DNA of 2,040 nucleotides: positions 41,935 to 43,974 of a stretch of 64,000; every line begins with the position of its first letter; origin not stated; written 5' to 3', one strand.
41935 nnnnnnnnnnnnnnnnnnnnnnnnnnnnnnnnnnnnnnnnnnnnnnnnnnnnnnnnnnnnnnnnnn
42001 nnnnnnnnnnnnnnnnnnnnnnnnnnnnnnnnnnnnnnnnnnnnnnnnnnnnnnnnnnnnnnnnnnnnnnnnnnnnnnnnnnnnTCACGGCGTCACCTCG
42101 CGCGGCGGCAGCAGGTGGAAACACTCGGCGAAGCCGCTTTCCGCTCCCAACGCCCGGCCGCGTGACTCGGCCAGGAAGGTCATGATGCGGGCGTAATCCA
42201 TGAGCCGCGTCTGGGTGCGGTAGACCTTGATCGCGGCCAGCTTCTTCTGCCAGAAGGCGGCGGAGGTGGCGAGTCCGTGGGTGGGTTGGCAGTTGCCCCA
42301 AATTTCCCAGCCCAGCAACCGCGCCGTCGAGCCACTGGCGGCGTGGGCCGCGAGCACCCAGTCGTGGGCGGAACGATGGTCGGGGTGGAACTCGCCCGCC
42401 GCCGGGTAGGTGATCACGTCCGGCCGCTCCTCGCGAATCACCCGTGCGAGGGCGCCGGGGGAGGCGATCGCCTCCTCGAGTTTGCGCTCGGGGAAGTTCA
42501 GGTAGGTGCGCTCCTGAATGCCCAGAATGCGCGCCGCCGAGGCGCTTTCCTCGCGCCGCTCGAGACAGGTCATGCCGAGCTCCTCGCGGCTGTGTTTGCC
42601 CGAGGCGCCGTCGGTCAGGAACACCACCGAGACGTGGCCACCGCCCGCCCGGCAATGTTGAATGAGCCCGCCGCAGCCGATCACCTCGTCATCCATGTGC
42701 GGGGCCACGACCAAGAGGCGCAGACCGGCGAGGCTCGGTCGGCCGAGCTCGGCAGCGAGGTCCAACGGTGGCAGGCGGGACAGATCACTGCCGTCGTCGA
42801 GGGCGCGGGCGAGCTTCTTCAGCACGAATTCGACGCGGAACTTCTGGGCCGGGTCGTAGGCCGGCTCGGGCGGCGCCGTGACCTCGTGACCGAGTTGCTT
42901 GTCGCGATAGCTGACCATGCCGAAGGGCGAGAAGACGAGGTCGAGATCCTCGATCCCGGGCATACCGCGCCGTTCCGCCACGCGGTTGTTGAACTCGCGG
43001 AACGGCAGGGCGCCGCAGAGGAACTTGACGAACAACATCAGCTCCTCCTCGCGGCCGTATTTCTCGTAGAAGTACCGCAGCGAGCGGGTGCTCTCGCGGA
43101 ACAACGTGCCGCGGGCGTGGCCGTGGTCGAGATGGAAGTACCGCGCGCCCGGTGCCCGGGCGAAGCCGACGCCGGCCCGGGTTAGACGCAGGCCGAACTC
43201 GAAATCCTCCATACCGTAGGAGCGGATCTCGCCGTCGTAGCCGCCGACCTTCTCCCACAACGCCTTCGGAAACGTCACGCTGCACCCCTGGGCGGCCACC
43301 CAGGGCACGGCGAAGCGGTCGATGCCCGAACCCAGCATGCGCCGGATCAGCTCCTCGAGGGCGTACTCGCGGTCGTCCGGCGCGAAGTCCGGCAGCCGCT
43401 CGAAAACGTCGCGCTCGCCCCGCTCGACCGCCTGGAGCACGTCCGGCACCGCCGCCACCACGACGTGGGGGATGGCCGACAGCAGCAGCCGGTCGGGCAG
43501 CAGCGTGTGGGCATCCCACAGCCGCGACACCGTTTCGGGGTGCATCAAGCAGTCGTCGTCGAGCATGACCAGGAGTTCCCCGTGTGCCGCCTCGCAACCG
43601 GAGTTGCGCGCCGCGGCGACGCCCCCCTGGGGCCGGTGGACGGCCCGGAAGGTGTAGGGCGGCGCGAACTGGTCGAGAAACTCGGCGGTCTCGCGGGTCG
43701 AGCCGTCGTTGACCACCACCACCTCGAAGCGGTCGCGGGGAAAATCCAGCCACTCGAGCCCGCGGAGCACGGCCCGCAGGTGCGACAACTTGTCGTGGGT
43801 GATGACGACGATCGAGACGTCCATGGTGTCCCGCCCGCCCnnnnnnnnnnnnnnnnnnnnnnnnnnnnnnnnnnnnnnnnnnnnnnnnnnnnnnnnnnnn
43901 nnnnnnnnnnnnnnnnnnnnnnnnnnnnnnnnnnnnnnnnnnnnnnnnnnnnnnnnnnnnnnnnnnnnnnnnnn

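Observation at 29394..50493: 21-kb translationally coupled cluster: specialised acyl-ACP synthesis plus GT2/PIG-L deacetylase plus BtrH-like acyltransferases plus Lol-like export. Candidate novel N-acyl aminosugar glycolipid or outer-membrane lipid pathway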

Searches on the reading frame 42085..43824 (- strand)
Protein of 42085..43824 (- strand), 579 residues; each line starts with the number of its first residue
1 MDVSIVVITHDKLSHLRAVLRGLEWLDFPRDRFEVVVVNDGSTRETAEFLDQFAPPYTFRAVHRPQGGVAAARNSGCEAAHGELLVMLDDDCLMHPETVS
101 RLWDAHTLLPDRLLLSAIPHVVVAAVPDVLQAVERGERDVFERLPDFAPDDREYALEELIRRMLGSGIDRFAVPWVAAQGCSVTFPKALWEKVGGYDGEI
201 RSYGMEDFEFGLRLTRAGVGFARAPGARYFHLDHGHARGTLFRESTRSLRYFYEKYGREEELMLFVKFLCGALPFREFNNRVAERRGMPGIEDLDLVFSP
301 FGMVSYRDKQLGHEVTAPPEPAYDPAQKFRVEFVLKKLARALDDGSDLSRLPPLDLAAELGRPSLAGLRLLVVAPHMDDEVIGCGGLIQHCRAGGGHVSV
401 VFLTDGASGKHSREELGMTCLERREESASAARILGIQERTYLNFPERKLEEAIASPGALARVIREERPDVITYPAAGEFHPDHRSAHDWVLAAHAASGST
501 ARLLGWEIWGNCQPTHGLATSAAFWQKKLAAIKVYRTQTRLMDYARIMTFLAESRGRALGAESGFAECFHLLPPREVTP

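Call 6: search_protein_families(library=pfam, proteins=[window:42085-43824:-], max_evalue=0.01)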
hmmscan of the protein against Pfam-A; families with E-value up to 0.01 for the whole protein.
window:42085-43824:- (579 aa): 6 families
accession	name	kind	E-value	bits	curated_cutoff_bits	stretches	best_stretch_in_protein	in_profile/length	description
PF02585.22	PIG-L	-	8.4e-27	94.6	28.2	1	371-493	1-128/129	GlcNAc-PI de-N-acetylase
PF00535.33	Glycos_transf_2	-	5.8e-21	75.6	23.3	1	4-107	1-104/168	Glycosyl transferase family 2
PF10111.15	Glyco_tranf_2_2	-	1.2e-14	54.9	27.3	1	30-262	27-241/276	Glycosyltransferase like family 2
PF13641.12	Glyco_tranf_2_3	-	8.9e-14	52.5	27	1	3-232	3-212/230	Glycosyltransferase like family 2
PF02709.20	Glyco_transf_7C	-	4.9e-08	33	23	1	174-234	15-77/78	N-terminal domain of galactosyltransferase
PF13632.12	Glyco_trans_2_3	-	0.0012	19.1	27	1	172-275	69-170/198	Glycosyl transferase family group 2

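Call 8: search_protein_families(library=ncbifam, proteins=[window:42085-43824:-], max_evalue=0.001)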
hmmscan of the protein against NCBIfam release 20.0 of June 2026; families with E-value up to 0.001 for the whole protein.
window:42085-43824:- (579 aa): 15 families
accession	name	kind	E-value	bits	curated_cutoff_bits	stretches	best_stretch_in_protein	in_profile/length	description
NF041875.1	EPS_EpsD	equivalog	1.4e-34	120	370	2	3-118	1-116/325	exopolysaccharide biosynthesis glycosyltransferase EpsD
TIGR04001.1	thiol_BshB1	equivalog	2.5e-22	79.7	182.5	1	369-498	3-126/226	bacillithiol biosynthesis deacetylase BshB1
TIGR03965.1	mycofact_glyco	equivalog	1.1e-19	70.7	280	1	2-100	75-173/467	mycofactocin biosynthesis glycosyltransferase MftF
NF007482.0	PRK10073.1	equivalog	1e-12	47.7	423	1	3-103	8-107/334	glycosyltransferase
TIGR03937.1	PgaC_IcaA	equivalog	5.5e-11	42.1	422.3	1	3-100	47-144/407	poly-beta-1,6-N-acetyl-D-glucosamine synthase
NF038299.1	EPS_HpsN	equivalog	4.1e-10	39.1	425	1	2-257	2-244/317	hormogonium polysaccharide biosynthesis glycosyltransferase HpsN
TIGR03446.1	mycothiol_Mca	equivalog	6e-10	39.2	277.15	1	368-533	1-186/283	mycothiol conjugate amidase Mca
NF038302.1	EPS_HpsE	equivalog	4e-09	35.9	300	1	1-100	1-105/307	hormogonium polysaccharide biosynthesis glycosyltransferase HpsE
TIGR04283.1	glyco_like_mftF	equivalog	1.3e-08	34.8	182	1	3-102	1-93/221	TIGR04283 family arsenosugar biosynthesis glycosyltransferase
TIGR04000.1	thiol_BshB2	equivalog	1.9e-08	34.2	195.25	1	370-542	3-188/217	bacillithiol biosynthesis deacetylase BshB2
TIGR03445.1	mycothiol_MshB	equivalog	2.4e-08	34.2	224.35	1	456-508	112-167/284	N-acetyl-1-D-myo-inositol-2-amino-2-deoxy-alpha-D-glucopyranoside deacetylase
NF041394.1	GtaseAglG_Halo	equivalog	9.3e-08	31.7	440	1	1-104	1-105/304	glucosyl-dolichyl phosphate glucuronosyltransferase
TIGR04009.1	wcaE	equivalog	3.7e-06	26.4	369.2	1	4-98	4-99/248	colanic acid biosynthesis glycosyltransferase WcaE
NF047683.1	TeichurnBiosyTuaG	equivalog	0.00024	20.8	400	1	31-100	34-105/252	teichuronic acid biosynthesis protein TuaG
NF050050.1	ProtGlycPglI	equivalog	0.00076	18.9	500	0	3-102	4-104/306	GalNAc(5)-diNAcBac-PP-undecaprenol beta-1,3-glucosyltransferase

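Call 14: find_encoding_contigs(protein=window:42085-43824:-, flank=10000, max_places=6)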
Protein window:42085-43824:- (579 aa): no gene with exactly this product is on record in the collection.

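Call 15: find_homologous_proteins(query=window:42085-43824:-)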
Query window:42085-43824:- (579 aa): 52 proteins with E <= 0.001 among 8000 candidates.
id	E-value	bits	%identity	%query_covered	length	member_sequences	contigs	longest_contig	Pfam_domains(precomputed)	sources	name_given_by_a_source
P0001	0.0e+0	1334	100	100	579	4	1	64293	PF02585.23,PF10111.15,PF13641.13,PF00535.33,PF02709.21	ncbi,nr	ncbi:MAG: PIG-L family deacetylase [Thermoanaerobaculia bacterium]|nr:PIG-L family deacetylase [Ther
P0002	2.5e-294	995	75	100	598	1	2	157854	PF02585.23,PF10111.15,PF13641.13,PF00535.33,PF02709.21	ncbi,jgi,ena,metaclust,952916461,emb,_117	jgi:LmbE family N-acetylglucosaminyl deacetylase/glycosyltransferase involved in cell wall biosynthe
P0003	2.2e-177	609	53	100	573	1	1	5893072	PF02585.23,PF10111.15,PF13641.13,PF00535.33,PF02709.21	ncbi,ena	-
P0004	2.7e-175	602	52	98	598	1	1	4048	PF13632.13,PF02585.23,PF10111.15,PF13641.13,PF00535.33,PF02709.21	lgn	-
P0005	4.6e-169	582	48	99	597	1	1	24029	PF13632.13,PF02585.23,PF10111.15,PF13641.13,PF00535.33,PF02709.21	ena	-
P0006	1.3e-165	570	48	99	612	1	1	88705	PF13632.13,PF02585.23,PF10111.15,PF13641.13,PF00535.33,PF02709.21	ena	-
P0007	4.7e-164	565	49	99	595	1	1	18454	PF13632.13,PF02585.23,PF10111.15,PF13641.13,PF00535.33,PF02709.21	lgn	-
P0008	1.4e-158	547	48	98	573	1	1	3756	PF02585.23,PF10111.15,PF13641.13,PF00535.33,PF02709.21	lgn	-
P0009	4.4e-157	542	46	97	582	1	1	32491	PF02585.23,PF10111.15,PF13641.13,PF00535.33,PF02709.21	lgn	-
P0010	8.8e-153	528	47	98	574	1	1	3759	PF02585.23,PF10111.15,PF13641.13,PF00535.33,PF02709.21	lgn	-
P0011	3.6e-151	523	44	99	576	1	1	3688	PF02585.23,PF10111.15,PF13641.13,PF00535.33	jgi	jgi:LmbE family N-acetylglucosaminyl deacetylase/glycosyltransferase involved in cell wall biosynthe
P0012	7.1e-151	522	45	99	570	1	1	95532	PF02585.23,PF10111.15,PF13641.13,PF00535.33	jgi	jgi:LmbE family N-acetylglucosaminyl deacetylase/glycosyltransferase involved in cell wall biosynthe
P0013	2.4e-150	520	44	96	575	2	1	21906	PF02585.23,PF10111.15,PF13641.13,PF00535.33,PF02709.21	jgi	jgi:LmbE family N-acetylglucosaminyl deacetylase/GT2 family glycosyltransferase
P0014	2.2e-147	510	44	97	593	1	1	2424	PF02585.23,PF10111.15,PF13641.13,PF00535.33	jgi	jgi:LmbE family N-acetylglucosaminyl deacetylase/glycosyltransferase involved in cell wall biosynthe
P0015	8.9e-144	498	41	97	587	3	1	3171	PF02585.23,PF10111.15,PF13641.13,PF00535.33,PF02709.21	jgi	jgi:N-acetylglucosamine malate deacetylase 1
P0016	7.9e-126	439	39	98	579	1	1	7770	PF02585.23,PF10111.15,PF13641.13,PF00535.33,PF02709.21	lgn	-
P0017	1.3e-122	428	38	98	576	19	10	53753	PF02585.23,PF10111.15,PF13641.13,PF00535.33,PF02709.21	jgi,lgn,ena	jgi:LmbE family N-acetylglucosaminyl deacetylase/glycosyltransferase involved in cell wall biosynthe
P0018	5.7e-120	420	40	96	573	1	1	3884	PF02585.23,PF10111.15,PF13641.13,PF00535.33,PF02709.21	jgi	jgi:LmbE family N-acetylglucosaminyl deacetylase/GT2 family glycosyltransferase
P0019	1.0e-114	402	39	96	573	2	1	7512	PF02585.23,PF10111.15,PF13641.13,PF00535.33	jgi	-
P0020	1.4e-92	329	52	55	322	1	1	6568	PF13632.13,PF10111.15,PF13641.13,PF00535.33,PF02709.21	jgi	jgi:GT2 family glycosyltransferase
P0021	3.0e-28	117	35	36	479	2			PF02585.23,PF10111.15,PF13641.13,PF00535.33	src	-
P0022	7.7e-26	109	35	37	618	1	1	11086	PF02585.23,PF10111.15,PF13641.13,PF00535.33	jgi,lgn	jgi:Uncharacterized proteins, LmbE homologs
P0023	1.2e-25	108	35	37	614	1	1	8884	PF02585.23,PF10111.15,PF13641.13,PF00535.33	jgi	jgi:LmbE family N-acetylglucosaminyl deacetylase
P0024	8.2e-25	105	36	35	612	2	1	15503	PF02585.23,PF10111.15,PF13641.13,PF00535.33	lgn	-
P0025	9.8e-25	105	35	37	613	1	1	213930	PF02585.23,PF10111.15,PF13641.13,PF00535.33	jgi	jgi:LmbE family N-acetylglucosaminyl deacetylase/glycosyltransferase involved in cell wall biosynthe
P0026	2.1e-24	104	35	36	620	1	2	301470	PF02585.23,PF10111.15,PF13641.13,PF00535.33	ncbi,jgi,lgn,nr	ncbi:MAG: hypothetical protein QOK37_4810 [Thermoanaerobaculia bacterium]|jgi:LmbE family N-acetylgl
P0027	3.4e-24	103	34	36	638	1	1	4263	PF02585.23,PF10111.15,PF13641.13,PF00535.33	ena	-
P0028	1.6e-23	101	35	37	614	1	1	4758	PF02585.23,PF10111.15,PF13641.13,PF00535.33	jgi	jgi:LmbE family N-acetylglucosaminyl deacetylase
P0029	2.6e-23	100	34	37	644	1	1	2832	PF02585.23,PF10111.15,PF13641.13,PF00535.33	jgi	jgi:LmbE family N-acetylglucosaminyl deacetylase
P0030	4.6e-23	100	33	37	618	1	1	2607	PF02585.23,PF10111.15,PF13641.13,PF00535.33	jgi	jgi:LmbE family N-acetylglucosaminyl deacetylase/glycosyltransferase involved in cell wall biosynthe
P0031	6.3e-23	99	33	37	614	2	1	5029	PF02585.23,PF10111.15,PF13641.13,PF00535.33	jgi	jgi:LmbE family N-acetylglucosaminyl deacetylase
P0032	8.3e-23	99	35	37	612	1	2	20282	PF02585.23,PF10111.15,PF13641.13,PF00535.33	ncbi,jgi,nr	ncbi:MAG TPA: PIG-L family deacetylase [Thermoanaerobaculia bacterium]|jgi:LmbE family N-acetylgluco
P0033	1.2e-21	95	37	35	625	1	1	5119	PF02585.23,PF10111.15,PF13641.13,PF00535.33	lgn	-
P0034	5.0e-21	93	31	37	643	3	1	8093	PF02585.23,PF10111.15,PF13641.13,PF00535.33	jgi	jgi:LmbE family N-acetylglucosaminyl deacetylase/glycosyltransferase involved in cell wall biosynthe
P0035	7.7e-21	92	34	36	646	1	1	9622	PF02585.23,PF10111.15,PF13641.13,PF00535.33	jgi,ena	-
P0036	2.4e-20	91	33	36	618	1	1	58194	PF02585.23,PF10111.15,PF13641.13,PF00535.33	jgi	jgi:LmbE family N-acetylglucosaminyl deacetylase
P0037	5.2e-19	86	36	37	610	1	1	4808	PF02585.23,PF10111.15,PF13641.13,PF00535.33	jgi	jgi:LmbE family N-acetylglucosaminyl deacetylase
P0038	5.6e-18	83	36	36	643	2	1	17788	PF02585.23,PF10111.15,PF13641.13,PF00535.33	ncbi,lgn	-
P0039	1.0e-17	82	31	43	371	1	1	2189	PF13632.13,PF10111.15,PF13506.14,PF13641.13,PF00535.33,PF02709.21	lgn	-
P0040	2.1e-17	81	29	52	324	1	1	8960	PF10111.15,PF13641.13,PF00535.33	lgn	-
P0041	8.9e-16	76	33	35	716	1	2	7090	PF02585.23,PF10111.15,PF00535.33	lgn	-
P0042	2.7e-15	74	33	36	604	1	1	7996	PF02585.23,PF10111.15,PF00535.33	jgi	jgi:LmbE family N-acetylglucosaminyl deacetylase/glycosyltransferase involved in cell wall biosynthe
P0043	3.9e-14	70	32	40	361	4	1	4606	PF10111.15,PF13641.13,PF00535.33,PF02709.21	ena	-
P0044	2.5e-13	68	28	40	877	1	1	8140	PF10111.15,PF13641.13,PF00535.33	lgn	-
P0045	6.6e-13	66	29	40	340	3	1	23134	PF10111.15,PF13641.13,PF00535.33,PF02709.21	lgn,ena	-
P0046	7.8e-10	56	30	39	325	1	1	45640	PF10111.15,PF13641.13,PF00535.33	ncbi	-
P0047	3.5e-7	47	26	45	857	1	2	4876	PF13632.13,PF10111.15,PF13641.13,PF00535.33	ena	-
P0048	2.6e-6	44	27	43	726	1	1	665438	PF10111.15,PF13641.13,PF00535.33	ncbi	-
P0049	4.0e-6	44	32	34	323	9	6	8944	PF10111.15,PF13641.13,PF00535.33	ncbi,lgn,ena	-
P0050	3.1e-5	41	27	38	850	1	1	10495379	PF13632.13,PF10111.15,PF13506.14,PF13641.13,PF00535.33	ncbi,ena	-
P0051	7.2e-4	36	38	16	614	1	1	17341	PF10111.15,PF13641.13,PF00535.33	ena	-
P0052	9.2e-4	36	29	18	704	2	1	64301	PF10111.15,PF13641.13,PF00535.33,PF13692.13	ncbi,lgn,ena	-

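Call 16: find_encoding_contigs(protein=P0003, flank=10000, max_places=2)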
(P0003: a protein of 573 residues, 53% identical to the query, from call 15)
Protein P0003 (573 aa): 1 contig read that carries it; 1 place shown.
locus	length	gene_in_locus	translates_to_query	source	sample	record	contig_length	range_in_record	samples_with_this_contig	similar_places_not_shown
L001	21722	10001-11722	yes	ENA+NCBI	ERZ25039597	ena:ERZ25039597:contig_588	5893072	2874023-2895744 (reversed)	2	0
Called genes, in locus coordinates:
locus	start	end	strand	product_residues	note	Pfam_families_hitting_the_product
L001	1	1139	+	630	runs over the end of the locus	PF05593:RHS_repeat (faint)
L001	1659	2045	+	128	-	-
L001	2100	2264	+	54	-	-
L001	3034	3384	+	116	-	PF05593:RHS_repeat (faint)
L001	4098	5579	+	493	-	PF07969:Amidohydro_3, PF01979:Amidohydro_1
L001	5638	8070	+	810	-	PF12704:MacB_PCD, PF02687:FtsX, PF12704:MacB_PCD, PF02687:FtsX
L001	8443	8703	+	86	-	PF00550:PP-binding (weak)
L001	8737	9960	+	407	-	PF00109:ketoacyl-synt, PF02801:Ketoacyl-synt_C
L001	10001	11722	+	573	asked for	PF00535:Glycos_transf_2, PF10111:Glyco_tranf_2_2 (weak), PF13641:Glyco_tranf_2_3, PF02709:Glyco_transf_7C, PF02585:PIG-L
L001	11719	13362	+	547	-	PF16169:DUF4872, PF03061:4HBT (faint), PF13279:4HBT_2 (weak)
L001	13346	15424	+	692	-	PF14399:BtrH_N, PF16169:DUF4872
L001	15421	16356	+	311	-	PF00005:ABC_tran, PF13175:AAA_15 (faint), PF13304:AAA_21, PF26919:ABC-like_C (weak)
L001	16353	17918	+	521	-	PF12698:ABC2_membrane_3, PF07977:FabA, PF22818:ApeI-like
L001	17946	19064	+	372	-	PF00109:ketoacyl-synt, PF02801:Ketoacyl-synt_C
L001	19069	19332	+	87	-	PF00106:adh_short, PF08659:KR (weak), PF13561:adh_short_C2 (weak)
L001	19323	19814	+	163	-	PF00106:adh_short, PF08659:KR (weak), PF13561:adh_short_C2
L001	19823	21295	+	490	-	PF00070:Pyr_redox (faint), PF13450:NAD_binding_8 (weak)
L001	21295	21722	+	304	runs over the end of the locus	-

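Call 17: find_encoding_contigs(protein=P0002, flank=10000, max_places=2)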
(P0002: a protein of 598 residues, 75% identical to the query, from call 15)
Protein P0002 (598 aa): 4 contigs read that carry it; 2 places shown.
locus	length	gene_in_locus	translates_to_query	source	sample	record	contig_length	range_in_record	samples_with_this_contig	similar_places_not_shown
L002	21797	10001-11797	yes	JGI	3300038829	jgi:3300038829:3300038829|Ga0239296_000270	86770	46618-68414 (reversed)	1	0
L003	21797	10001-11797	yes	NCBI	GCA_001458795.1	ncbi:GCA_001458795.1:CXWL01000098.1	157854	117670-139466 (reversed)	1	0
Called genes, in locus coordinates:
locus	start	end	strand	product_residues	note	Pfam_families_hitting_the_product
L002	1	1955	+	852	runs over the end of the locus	PF01315:Ald_Xan_dh_C, PF02738:MoCoBD_1, PF20256:MoCoBD_2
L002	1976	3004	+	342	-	PF00941:FAD_binding_5, PF03450:CO_deh_flav_C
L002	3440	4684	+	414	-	PF12704:MacB_PCD, PF02687:FtsX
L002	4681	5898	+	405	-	PF12704:MacB_PCD, PF02687:FtsX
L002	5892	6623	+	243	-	PF03888:MucB_RseB (weak), PF17131:TP_0789-like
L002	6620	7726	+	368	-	-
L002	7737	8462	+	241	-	PF00005:ABC_tran, PF13304:AAA_21 (faint)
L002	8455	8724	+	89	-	PF00550:PP-binding (weak)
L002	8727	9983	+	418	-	PF00109:ketoacyl-synt, PF02801:Ketoacyl-synt_C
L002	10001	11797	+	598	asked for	PF00535:Glycos_transf_2, PF10111:Glyco_tranf_2_2, PF13641:Glyco_tranf_2_3, PF02709:Glyco_transf_7C, PF02585:PIG-L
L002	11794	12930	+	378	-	PF14399:BtrH_N (weak), PF16169:DUF4872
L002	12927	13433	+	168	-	PF13279:4HBT_2, PF03061:4HBT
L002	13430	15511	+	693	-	PF16169:DUF4872 (weak), PF14399:BtrH_N, PF16169:DUF4872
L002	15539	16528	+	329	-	PF02463:SMC_N (faint), PF00005:ABC_tran, PF13304:AAA_21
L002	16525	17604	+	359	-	PF12679:ABC2_membrane_2, PF12698:ABC2_membrane_3, PF01061:ABC2_membrane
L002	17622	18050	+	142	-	PF22817:ApeP-like (weak), PF07977:FabA, PF22818:ApeI-like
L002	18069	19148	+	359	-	PF00109:ketoacyl-synt, PF02801:Ketoacyl-synt_C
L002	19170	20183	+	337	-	PF01515:PTA_PTB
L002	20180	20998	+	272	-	-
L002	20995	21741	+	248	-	PF00106:adh_short, PF08659:KR, PF13561:adh_short_C2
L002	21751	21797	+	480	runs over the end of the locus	PF13450:NAD_binding_8 (weak)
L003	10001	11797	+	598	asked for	PF00535:Glycos_transf_2, PF10111:Glyco_tranf_2_2, PF13641:Glyco_tranf_2_3, PF02709:Glyco_transf_7C, PF02585:PIG-L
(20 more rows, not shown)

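Call 18: find_encoding_contigs(protein=P0012, flank=10000, max_places=2)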
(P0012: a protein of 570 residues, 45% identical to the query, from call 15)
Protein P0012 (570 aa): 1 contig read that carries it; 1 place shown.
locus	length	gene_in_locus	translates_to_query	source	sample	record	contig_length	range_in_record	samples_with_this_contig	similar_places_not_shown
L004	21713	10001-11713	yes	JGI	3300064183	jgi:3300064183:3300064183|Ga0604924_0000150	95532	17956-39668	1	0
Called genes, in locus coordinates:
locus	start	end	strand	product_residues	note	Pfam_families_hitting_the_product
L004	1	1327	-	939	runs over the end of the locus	PF20249:VasX_N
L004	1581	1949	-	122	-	PF00034:Cytochrom_C (weak)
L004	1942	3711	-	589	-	PF00732:GMC_oxred_N, PF05199:GMC_oxred_C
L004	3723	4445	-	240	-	PF13618:Gluconate_2-dh3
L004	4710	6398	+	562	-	PF12729:4HB_MCP_1, PF00672:HAMP, PF00015:MCPsignal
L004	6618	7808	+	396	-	PF17767:NAPRTase_N, PF04095:NAPRTase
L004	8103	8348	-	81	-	-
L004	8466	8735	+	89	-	PF00550:PP-binding (weak)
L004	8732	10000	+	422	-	PF00109:ketoacyl-synt, PF02801:Ketoacyl-synt_C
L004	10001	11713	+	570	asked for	PF00535:Glycos_transf_2, PF10111:Glyco_tranf_2_2, PF13641:Glyco_tranf_2_3, PF02585:PIG-L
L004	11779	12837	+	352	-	PF14399:BtrH_N (weak), PF16169:DUF4872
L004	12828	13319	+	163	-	PF13279:4HBT_2, PF03061:4HBT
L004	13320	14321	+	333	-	PF16169:DUF4872 (weak)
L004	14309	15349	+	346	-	PF13529:Peptidase_C39_2 (faint), PF14399:BtrH_N, PF16169:DUF4872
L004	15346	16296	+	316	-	PF00005:ABC_tran, PF13304:AAA_21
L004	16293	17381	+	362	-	PF12698:ABC2_membrane_3, PF01061:ABC2_membrane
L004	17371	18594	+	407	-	PF02655:ATP-grasp_3, PF08443:RimK (weak), PF02222:ATP-grasp, PF02786:CPSase_L_D2, PF07478:Dala_Dala_lig_C, PF15632:ATPgrasp_Ter (weak)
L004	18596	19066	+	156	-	PF22817:ApeP-like, PF07977:FabA, PF22818:ApeI-like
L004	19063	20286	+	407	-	PF00109:ketoacyl-synt, PF02801:Ketoacyl-synt_C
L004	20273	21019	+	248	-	PF00106:adh_short, PF08659:KR, PF13561:adh_short_C2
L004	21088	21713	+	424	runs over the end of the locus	PF02655:ATP-grasp_3 (weak), PF13535:ATP-grasp_4 (weak)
